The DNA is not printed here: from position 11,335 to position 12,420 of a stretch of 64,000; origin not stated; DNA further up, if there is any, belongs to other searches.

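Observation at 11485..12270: Atypical SDR as candidate missing reductase from the kynurenine pathway to 2-oxoadipate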

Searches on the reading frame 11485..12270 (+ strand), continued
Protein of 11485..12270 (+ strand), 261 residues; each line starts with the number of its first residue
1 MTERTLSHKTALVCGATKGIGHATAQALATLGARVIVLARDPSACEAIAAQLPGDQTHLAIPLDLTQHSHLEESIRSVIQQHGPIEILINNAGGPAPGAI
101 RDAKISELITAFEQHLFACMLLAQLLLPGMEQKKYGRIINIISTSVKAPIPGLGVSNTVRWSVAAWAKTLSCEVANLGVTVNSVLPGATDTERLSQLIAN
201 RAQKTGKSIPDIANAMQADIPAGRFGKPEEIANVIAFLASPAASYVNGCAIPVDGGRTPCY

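Call 25: find_encoding_contigs(protein=P0014, flank=10000, max_places=1)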
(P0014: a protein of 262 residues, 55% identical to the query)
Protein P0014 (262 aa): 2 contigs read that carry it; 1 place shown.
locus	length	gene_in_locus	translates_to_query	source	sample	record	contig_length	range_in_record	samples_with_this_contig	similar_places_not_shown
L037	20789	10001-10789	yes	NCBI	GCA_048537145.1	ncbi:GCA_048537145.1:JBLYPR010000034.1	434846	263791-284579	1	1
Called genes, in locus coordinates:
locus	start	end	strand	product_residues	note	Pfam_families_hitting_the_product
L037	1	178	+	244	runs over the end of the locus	PF01135:PCMT (faint), PF02353:CMAS, PF13489:Methyltransf_23, PF08241:Methyltransf_11, PF08242:Methyltransf_12, PF13649:Methyltransf_25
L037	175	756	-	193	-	PF00117:GATase, PF07685:GATase_3, PF01174:SNO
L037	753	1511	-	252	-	PF00977:His_biosynth, PF03060:NMO (faint), PF01207:Dus (faint), PF05690:ThiG (faint), PF01180:DHO_dh (faint), PF02581:TMP-TENI (faint)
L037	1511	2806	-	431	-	-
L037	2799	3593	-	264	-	PF00551:Formyl_trans_N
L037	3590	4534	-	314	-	PF01522:Polysacc_deac_1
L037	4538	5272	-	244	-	PF13489:Methyltransf_23, PF13847:Methyltransf_31, PF08241:Methyltransf_11, PF08242:Methyltransf_12, PF13649:Methyltransf_25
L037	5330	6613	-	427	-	-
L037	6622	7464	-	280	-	PF05552:MS_channel_1st_1 (weak), PF21088:MS_channel_1st (weak), PF00924:MS_channel_2nd, PF21082:MS_channel_3rd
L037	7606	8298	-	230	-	PF01336:tRNA_anti-codon (faint), PF04076:BOF, PF18914:DUF5666 (faint), PF04076:BOF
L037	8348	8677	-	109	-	PF00581:Rhodanese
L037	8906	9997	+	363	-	PF03301:Trp_dioxygenase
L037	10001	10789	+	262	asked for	PF00106:adh_short, PF08659:KR (weak), PF13561:adh_short_C2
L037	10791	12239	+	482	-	PF00171:Aldedh, PF05893:LuxC (weak)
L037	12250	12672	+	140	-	PF01042:Ribonuc_L-PSP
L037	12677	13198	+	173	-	PF06052:3-HAO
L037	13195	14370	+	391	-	PF04909:Amidohydro_2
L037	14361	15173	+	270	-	PF04199:Cyclase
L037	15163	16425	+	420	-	PF00266:Aminotran_5, PF22580:KYNU_C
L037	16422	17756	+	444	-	PF01494:FAD_binding_3, PF13450:NAD_binding_8 (weak)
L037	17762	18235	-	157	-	PF00072:Response_reg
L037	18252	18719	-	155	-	PF00072:Response_reg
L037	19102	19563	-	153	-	PF00072:Response_reg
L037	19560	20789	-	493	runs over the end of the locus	PF00989:PAS, PF13188:PAS_8 (faint), PF13426:PAS_9, PF24820:Diguanyl_cycl_sensor (weak), PF00512:HisKA, PF02518:HATPase_c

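Call 26: find_encoding_contigs(protein=P0015, flank=10000, max_places=2)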
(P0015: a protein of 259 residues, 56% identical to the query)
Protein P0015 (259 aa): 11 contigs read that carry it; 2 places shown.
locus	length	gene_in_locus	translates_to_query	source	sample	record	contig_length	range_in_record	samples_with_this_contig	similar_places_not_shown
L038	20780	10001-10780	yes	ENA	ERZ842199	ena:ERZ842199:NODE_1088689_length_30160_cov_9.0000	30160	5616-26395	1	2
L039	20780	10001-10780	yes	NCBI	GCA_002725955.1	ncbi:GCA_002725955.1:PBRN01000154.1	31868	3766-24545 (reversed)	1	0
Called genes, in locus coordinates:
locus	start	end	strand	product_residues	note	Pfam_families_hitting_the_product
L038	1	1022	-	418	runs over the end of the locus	PF03486:HI0933_like, PF07992:Pyr_redox_2 (faint), PF13738:Pyr_redox_3 (faint), PF22780:HI0933_like_1st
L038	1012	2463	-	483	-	PF00501:AMP-binding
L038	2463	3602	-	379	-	PF13378:MR_MLE_C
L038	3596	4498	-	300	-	PF01040:UbiA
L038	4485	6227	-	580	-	PF02776:TPP_enzyme_N, PF16582:TPP_enzyme_M_2, PF02775:TPP_enzyme_C (weak)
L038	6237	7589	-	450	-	PF00425:Chorismate_bind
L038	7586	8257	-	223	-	PF01209:Ubie_methyltran, PF01135:PCMT (faint), PF13489:Methyltransf_23, PF05175:MTS, PF13847:Methyltransf_31, PF08241:Methyltransf_11, PF08242:Methyltransf_12, PF13649:Methyltransf_25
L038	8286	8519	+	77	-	-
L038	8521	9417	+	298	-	PF00348:polyprenyl_synt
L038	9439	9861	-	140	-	PF03061:4HBT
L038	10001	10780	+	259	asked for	PF00106:adh_short, PF13561:adh_short_C2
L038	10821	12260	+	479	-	PF00171:Aldedh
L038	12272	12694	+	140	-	PF01042:Ribonuc_L-PSP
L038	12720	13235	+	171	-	PF06052:3-HAO, PF02311:AraC_binding (weak), PF07883:Cupin_2 (weak)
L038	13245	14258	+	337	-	PF04909:Amidohydro_2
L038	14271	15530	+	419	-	PF00266:Aminotran_5, PF22580:KYNU_C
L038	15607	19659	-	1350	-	PF07696:7TMR-DISMED2, PF07695:7TMR-DISM_7TM, PF00512:HisKA, PF02518:HATPase_c, PF00072:Response_reg, PF00211:Guanylate_cyc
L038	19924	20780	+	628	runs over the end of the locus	PF07696:7TMR-DISMED2 (weak), PF07695:7TMR-DISM_7TM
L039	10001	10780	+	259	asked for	PF00106:adh_short, PF13561:adh_short_C2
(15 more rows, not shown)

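Call 27: find_encoding_contigs(protein=P0021, flank=10000, max_places=1)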
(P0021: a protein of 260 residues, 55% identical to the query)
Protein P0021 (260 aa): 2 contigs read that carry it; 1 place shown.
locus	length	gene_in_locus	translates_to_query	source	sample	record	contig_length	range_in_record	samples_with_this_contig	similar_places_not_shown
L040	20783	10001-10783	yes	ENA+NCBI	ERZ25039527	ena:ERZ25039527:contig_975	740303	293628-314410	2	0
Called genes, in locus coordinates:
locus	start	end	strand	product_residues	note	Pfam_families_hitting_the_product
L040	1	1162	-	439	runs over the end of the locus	PF00512:HisKA, PF02518:HATPase_c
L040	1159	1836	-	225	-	PF00072:Response_reg, PF00486:Trans_reg_C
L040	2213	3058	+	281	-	PF18962:Por_Secre_tail (weak)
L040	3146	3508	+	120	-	-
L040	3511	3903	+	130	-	-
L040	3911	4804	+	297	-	PF19089:DUF5777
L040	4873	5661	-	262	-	PF06764:DUF1223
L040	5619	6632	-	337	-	PF04909:Amidohydro_2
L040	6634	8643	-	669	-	PF13231:PMT_2, PF13432:TPR_16 (faint), PF23233:HAT_Syf1_CNRKL1_N (faint), PF00515:TPR_1, PF07719:TPR_2, PF13181:TPR_8, PF07719:TPR_2 (weak), PF13431:TPR_17 (weak), +8 more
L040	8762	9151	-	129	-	PF06052:3-HAO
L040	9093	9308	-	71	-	PF06052:3-HAO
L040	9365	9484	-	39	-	-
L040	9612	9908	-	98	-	-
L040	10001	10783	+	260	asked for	PF00106:adh_short, PF08659:KR, PF13561:adh_short_C2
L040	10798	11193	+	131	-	PF14076:DUF4258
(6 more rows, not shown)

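Call 45: search_solved_structures(query=window:11485-12270:+, show_alignments=5, max_evalue=1e-37)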
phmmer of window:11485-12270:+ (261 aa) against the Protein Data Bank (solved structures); distinct sequences matched with E-value up to 1e-37: 4.
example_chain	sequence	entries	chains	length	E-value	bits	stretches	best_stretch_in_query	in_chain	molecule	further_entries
5va8_A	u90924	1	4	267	3.1e-42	148.1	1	6-259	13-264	Short-chain dehydrogenase/reductase SDR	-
5vps_A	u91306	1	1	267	2.1e-41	145.3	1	6-259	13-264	Short-chain dehydrogenase/reductase SDR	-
5idx_A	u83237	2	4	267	1.1e-40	143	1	6-259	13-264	Short-chain dehydrogenase/reductase SDR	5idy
6jh7_A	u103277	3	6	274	3.7e-39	138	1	6-258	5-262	Short chain dehydrogenase family protein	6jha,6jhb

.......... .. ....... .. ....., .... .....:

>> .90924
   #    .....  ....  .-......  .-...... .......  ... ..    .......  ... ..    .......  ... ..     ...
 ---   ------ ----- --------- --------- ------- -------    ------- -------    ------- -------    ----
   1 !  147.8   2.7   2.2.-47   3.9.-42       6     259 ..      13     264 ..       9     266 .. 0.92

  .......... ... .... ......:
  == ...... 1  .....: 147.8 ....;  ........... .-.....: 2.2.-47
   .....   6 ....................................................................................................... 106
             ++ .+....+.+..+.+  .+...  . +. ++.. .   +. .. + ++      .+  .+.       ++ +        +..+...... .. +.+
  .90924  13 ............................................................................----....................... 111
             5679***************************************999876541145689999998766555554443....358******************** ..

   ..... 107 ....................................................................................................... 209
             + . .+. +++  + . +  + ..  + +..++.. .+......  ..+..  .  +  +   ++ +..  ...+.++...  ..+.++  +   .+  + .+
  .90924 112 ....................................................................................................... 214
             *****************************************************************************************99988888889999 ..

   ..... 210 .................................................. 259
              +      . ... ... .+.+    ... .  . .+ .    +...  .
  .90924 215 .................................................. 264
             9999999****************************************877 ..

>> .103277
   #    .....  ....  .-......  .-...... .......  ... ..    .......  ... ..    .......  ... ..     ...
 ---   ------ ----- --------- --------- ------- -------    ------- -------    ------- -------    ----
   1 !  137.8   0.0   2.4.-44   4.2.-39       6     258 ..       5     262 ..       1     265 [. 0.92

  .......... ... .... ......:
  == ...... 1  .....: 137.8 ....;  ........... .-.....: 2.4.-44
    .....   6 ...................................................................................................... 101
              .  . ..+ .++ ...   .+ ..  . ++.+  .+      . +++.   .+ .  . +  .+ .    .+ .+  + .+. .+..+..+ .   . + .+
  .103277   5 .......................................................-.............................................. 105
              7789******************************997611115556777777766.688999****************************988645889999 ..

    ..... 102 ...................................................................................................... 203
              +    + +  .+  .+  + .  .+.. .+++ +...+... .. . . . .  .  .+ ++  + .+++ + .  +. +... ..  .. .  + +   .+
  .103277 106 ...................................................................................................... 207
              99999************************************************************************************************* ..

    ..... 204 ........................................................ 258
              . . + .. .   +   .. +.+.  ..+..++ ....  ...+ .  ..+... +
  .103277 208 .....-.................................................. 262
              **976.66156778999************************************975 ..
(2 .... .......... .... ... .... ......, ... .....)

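Call 56: find_encoding_contigs(protein=P0067, flank=10000, max_places=1)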
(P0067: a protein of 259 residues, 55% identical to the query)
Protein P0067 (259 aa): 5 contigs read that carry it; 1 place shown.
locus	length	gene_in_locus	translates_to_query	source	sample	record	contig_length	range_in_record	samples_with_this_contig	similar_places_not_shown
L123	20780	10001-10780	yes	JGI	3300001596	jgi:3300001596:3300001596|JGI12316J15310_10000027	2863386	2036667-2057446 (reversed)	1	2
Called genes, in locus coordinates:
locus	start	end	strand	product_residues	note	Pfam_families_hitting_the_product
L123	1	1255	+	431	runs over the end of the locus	PF00206:Lyase_1, PF10397:ADSL_C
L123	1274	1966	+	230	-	PF01259:SAICAR_synt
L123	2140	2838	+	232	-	PF02666:PS_Dcarbxylase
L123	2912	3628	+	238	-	PF01066:CDP-OH_P_transf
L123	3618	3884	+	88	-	PF02700:PurS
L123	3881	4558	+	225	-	PF01965:DJ-1_PfpI, PF07685:GATase_3, PF13507:GATase_5, PF00117:GATase (weak)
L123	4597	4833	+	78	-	PF14209:DUF4321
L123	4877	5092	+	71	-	PF02416:TatA_B_E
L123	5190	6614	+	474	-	PF01425:Amidase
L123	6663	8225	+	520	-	PF02934:GatB_N, PF02637:GatB_Yqey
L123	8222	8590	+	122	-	PF00072:Response_reg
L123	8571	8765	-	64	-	-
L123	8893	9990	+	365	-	PF03301:Trp_dioxygenase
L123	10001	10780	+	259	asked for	PF00106:adh_short, PF13561:adh_short_C2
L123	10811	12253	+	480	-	PF00171:Aldedh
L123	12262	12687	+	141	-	PF01042:Ribonuc_L-PSP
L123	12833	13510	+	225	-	PF00989:PAS (weak), PF13426:PAS_9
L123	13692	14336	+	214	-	PF13091:PLDc_2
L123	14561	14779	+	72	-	-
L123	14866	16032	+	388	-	PF00072:Response_reg, PF00512:HisKA (weak), PF02518:HATPase_c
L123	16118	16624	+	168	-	-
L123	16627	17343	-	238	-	PF00106:adh_short, PF08659:KR, PF13561:adh_short_C2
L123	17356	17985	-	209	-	PF02525:Flavodoxin_2, PF03358:FMN_red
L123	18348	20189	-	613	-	PF13860:FlgD_ig, PF18962:Por_Secre_tail (weak)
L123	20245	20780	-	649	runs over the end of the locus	PF01839:FG-GAP (faint), PF13517:FG-GAP_3, PF14783:BBS2_Mid (faint), PF13517:FG-GAP_3 (weak), PF18962:Por_Secre_tail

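Call 57: find_encoding_contigs(protein=P0104, flank=10000, max_places=1)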
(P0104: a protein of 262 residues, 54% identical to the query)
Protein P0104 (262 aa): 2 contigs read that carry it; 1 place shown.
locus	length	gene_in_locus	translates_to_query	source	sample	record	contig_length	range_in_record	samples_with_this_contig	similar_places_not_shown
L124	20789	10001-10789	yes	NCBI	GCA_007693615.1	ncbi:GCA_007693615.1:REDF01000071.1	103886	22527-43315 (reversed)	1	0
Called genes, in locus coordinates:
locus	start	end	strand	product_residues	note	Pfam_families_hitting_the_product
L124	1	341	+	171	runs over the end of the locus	-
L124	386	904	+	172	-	-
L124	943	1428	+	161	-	-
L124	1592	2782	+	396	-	PF01734:Patatin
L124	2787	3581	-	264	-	PF02625:XdhC_CoxI, PF13478:XdhC_C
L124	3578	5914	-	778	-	PF01315:Ald_Xan_dh_C, PF02738:MoCoBD_1, PF20256:MoCoBD_2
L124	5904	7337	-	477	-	PF00111:Fer2 (weak), PF01799:Fer2_2, PF00941:FAD_binding_5, PF03450:CO_deh_flav_C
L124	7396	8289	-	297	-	PF00892:EamA, PF03151:TPT (faint), PF00892:EamA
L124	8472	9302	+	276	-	PF00248:Aldo_ket_red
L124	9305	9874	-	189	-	-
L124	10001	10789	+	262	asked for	PF00106:adh_short, PF13561:adh_short_C2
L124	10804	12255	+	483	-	PF00171:Aldedh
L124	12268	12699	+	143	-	PF01042:Ribonuc_L-PSP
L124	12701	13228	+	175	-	PF06052:3-HAO, PF07883:Cupin_2 (weak)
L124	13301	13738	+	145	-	-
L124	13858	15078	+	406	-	PF04909:Amidohydro_2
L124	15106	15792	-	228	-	-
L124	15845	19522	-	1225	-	PF00580:UvrD-helicase, PF13245:AAA_19, PF13361:UvrD_C, PF13538:UvrD_C_2 (faint), PF12705:PDDEXK_1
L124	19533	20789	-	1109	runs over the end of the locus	PF12705:PDDEXK_1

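Call 62: search_dna_similar(query=window:11485-12270:+, collection=plasmids, mode=protein, max_rows=15, max_evalue=1e-40)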
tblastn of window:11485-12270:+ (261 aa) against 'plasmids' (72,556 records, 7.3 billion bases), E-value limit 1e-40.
Records with a match: 88; places in all: 89; records where one place covers at least 80% of the query: 77.
Best place of each record, by identity: <60% 88.
By first word of the organism name: Rhizobium 40; Pantoea 8; Sulfitobacter 3; Shinella 3; Labrenzia 3; Arthrobacter 3; Sinorhizobium 3; Ensifer 2; Martelella 2; Alloyangia 2; and 17 more.
By predicted mobility (MOB-suite, as given by PLSDB): non-mobilizable 65; conjugative 18; mobilizable 5.
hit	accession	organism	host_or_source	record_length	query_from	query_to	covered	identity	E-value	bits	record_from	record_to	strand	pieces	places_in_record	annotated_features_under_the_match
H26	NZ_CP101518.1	Ensifer adhaerens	cell cuture,rhizosphere soil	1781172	1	256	98%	44.4%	2e-47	175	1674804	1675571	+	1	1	none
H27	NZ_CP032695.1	Rhizobium jaguaris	Calliandra grandiflora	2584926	6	256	96%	44.3%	2e-44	167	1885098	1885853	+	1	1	none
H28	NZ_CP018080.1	Sulfitobacter alexandrii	Alexandrium minutum,cell culture,cell ...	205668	6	256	96%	43.8%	2e-53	192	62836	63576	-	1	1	SDR family oxidoreductase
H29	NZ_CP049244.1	Allorhizobium pseudoryzae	cell culture,soil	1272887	6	256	96%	43.5%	2e-44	167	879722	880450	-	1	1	none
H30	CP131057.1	Hyphomicrobiales bacterium UR115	tomato,bacteria,rhizosphere soil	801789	9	258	96%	43.6%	1e-51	187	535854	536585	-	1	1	none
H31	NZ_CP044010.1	Rhizobium sp. BG6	Prosopis cineraria,pure bacterial ...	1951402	6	256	96%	43.3%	5e-49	180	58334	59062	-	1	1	none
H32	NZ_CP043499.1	Rhizobium grahamii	Prosopis cineraria,pure bacterial ...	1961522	6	256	96%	43.3%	5e-49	180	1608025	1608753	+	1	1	none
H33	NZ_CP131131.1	Shinella zoogloeoides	isolate,Activated charcoal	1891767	6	256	96%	43.1%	5e-49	180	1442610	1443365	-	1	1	none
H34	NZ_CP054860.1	Martelella sp. NC18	single cell,mine sediment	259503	1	256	98%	42.2%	9e-47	173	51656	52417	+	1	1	SDR family oxidoreductase | dihydrodipicolinate synthase family protein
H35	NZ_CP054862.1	Martelella sp. NC20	single cell,Soudan mine sediment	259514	1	256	98%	42.2%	9e-47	173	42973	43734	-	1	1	SDR family oxidoreductase | dihydrodipicolinate synthase family protein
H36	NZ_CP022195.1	Alloyangia pacifica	cell culture,oil-contaminated sediment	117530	6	256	96%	43.0%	3e-46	172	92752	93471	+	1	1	SDR family oxidoreductase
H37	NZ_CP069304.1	Shinella sp. PSBB067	monoisolate,Minnesota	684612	3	256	97%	42.4%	4e-47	174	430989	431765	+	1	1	SDR family oxidoreductase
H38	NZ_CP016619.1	Microvirga ossetica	Vicia alpestris,cell culture,nodules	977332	6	258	97%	42.4%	1e-48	179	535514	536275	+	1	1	SDR family oxidoreductase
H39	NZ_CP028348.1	Novosphingobium sp. THN1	cell culture,surface water of Lake Taihu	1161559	6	261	98%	41.8%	7e-47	174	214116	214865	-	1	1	record has no annotation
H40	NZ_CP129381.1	Rhizobium sp. SSA_523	single cell,Sea water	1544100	1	256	98%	41.8%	1e-45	170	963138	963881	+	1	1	none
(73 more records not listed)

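Call 63: get_annotated_region(hit=H34, flank=6000)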
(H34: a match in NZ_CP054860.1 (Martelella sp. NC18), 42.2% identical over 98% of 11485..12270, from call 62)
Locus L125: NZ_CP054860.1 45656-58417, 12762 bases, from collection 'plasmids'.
description: Martelella sp. NC18 plasmid unnamed2, complete sequence
organism: Martelella sp. NC18 (NCBI taxid 2740297)
taxonomy: Bacteria; Pseudomonadota; Alphaproteobacteria; Hyphomicrobiales; Aurantimonadaceae; Martelella; Martelella sp. NC18
host: -; source: single cell,mine sediment; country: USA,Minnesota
typing (MOB-suite, as given by PLSDB): non-mobilizable; replicon rep_cluster_354
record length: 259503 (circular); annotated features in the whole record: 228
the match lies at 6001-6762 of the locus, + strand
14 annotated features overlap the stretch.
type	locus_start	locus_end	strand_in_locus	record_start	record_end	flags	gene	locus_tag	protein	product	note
CDS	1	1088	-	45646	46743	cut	-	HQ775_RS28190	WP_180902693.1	hypothetical protein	-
CDS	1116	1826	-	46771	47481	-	-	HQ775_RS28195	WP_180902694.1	amino acid ABC transporter permease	GO:0006865 - amino acid transport [Evidence IEA]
CDS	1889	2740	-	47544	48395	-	-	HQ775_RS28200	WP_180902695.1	ABC transporter substrate-binding protein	-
CDS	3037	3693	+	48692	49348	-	-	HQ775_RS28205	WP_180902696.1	aspartate/glutamate racemase family protein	-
CDS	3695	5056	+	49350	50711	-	-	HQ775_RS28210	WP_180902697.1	amidohydrolase family protein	-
CDS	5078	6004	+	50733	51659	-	-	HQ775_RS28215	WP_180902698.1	dihydrodipicolinate synthase family protein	GO:0009436 - glyoxylate catabolic process [Evidence IEA]; GO:0071704 - organic substance metabolic process [Evidence ...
CDS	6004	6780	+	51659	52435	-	-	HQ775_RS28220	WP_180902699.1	SDR family oxidoreductase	-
CDS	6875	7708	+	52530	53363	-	-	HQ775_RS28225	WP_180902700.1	ABC transporter substrate-binding protein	-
CDS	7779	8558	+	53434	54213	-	-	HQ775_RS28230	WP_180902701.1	AroM family protein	-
CDS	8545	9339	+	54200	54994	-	-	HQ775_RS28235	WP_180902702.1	amino acid ABC transporter ATP-binding protein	-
CDS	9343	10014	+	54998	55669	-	-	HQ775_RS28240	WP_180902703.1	ABC transporter permease subunit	GO:0015837 - amine transport [Evidence IEA]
CDS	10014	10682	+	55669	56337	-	-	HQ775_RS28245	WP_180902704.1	amino acid ABC transporter permease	GO:0006865 - amino acid transport [Evidence IEA]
CDS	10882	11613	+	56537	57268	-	-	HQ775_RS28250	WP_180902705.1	GntR family transcriptional regulator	-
CDS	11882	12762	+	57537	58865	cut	-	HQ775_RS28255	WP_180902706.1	FAD-dependent oxidoreductase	-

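Call 64: get_annotated_region(hit=H28, flank=6000)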
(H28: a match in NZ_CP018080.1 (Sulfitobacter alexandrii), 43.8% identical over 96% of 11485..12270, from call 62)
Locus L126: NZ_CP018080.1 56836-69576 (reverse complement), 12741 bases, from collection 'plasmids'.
description: Sulfitobacter alexandrii strain AM1-D1 plasmid unnamed4, complete sequence
organism: Sulfitobacter alexandrii (NCBI taxid 1917485)
taxonomy: Bacteria; Pseudomonadota; Alphaproteobacteria; Rhodobacterales; Roseobacteraceae; Sulfitobacter; Sulfitobacter alexandrii
host: -; source: Alexandrium minutum,cell culture,cell culture of Alexandrium minutum 1089; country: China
typing (MOB-suite, as given by PLSDB): non-mobilizable; replicon rep_cluster_251; mating-pair formation MPF_T
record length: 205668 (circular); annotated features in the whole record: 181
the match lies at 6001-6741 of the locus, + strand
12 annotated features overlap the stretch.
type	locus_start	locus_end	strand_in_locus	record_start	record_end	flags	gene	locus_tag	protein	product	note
CDS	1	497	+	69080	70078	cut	-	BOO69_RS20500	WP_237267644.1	ABC transporter ATP-binding protein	-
CDS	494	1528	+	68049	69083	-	-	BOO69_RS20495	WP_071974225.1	dipeptide ABC transporter ATP-binding protein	GO:0015833 - peptide transport [Evidence IEA]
CDS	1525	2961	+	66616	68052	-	-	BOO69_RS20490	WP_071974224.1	ABC transporter substrate-binding protein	-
CDS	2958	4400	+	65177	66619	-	-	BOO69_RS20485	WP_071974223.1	amidohydrolase family protein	-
CDS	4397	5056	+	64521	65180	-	-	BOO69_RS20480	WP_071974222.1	aspartate/glutamate racemase family protein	-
CDS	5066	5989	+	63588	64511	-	-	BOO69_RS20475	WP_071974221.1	dihydrodipicolinate synthase family protein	GO:0009436 - glyoxylate catabolic process [Evidence IEA]; GO:0071704 - organic substance metabolic process [Evidence ...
CDS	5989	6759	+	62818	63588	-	-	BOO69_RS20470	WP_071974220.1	SDR family oxidoreductase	-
CDS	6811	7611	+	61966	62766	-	-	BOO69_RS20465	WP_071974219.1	carbon-nitrogen hydrolase family protein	-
CDS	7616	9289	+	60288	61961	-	-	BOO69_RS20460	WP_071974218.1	NAD(P)/FAD-dependent oxidoreductase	-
CDS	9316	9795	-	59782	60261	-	-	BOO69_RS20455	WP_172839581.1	DUF3237 domain-containing protein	-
CDS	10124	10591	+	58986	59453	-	-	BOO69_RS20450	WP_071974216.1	hypothetical protein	-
CDS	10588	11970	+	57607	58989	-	-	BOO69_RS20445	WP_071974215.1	HAMP domain-containing sensor histidine kinase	GO:0007165 - signal transduction [Evidence IEA]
